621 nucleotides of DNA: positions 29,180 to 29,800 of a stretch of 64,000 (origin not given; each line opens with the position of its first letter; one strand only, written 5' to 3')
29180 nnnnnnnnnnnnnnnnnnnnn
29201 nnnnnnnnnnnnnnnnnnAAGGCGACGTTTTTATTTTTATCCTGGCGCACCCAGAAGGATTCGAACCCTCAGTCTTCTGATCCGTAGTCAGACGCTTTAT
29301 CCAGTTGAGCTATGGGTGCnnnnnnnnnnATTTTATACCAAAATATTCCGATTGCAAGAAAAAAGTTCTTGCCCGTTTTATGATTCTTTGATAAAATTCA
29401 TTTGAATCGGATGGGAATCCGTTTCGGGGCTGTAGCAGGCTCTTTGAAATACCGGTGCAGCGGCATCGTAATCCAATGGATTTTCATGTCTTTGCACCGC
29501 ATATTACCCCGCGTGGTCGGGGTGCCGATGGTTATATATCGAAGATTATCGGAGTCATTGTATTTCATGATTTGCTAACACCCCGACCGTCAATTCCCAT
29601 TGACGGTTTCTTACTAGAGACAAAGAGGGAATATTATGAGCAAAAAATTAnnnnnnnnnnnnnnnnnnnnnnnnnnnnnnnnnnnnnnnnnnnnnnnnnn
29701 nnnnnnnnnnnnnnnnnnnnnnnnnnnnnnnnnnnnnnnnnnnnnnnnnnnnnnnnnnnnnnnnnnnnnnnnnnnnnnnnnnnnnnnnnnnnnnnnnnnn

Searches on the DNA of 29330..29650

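Call 9: search_rna_families(source=window, start=29330, end=29650, threshold=evalue, max_evalue=10, show_alignments=2)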
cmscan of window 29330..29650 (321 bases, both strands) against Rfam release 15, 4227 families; matches with E-value up to 10: 2.
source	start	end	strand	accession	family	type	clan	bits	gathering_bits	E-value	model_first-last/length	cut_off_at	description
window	29543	29573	+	RF02253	IRE_II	Cis-reg;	-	16.6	30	3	1-31/31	no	Iron response element II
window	29587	29650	+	RF00174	Cobalamin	Cis-reg; riboswitch;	CL00101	12.7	31.5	0.4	1-64/189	3'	Cobalamin riboswitch aptamer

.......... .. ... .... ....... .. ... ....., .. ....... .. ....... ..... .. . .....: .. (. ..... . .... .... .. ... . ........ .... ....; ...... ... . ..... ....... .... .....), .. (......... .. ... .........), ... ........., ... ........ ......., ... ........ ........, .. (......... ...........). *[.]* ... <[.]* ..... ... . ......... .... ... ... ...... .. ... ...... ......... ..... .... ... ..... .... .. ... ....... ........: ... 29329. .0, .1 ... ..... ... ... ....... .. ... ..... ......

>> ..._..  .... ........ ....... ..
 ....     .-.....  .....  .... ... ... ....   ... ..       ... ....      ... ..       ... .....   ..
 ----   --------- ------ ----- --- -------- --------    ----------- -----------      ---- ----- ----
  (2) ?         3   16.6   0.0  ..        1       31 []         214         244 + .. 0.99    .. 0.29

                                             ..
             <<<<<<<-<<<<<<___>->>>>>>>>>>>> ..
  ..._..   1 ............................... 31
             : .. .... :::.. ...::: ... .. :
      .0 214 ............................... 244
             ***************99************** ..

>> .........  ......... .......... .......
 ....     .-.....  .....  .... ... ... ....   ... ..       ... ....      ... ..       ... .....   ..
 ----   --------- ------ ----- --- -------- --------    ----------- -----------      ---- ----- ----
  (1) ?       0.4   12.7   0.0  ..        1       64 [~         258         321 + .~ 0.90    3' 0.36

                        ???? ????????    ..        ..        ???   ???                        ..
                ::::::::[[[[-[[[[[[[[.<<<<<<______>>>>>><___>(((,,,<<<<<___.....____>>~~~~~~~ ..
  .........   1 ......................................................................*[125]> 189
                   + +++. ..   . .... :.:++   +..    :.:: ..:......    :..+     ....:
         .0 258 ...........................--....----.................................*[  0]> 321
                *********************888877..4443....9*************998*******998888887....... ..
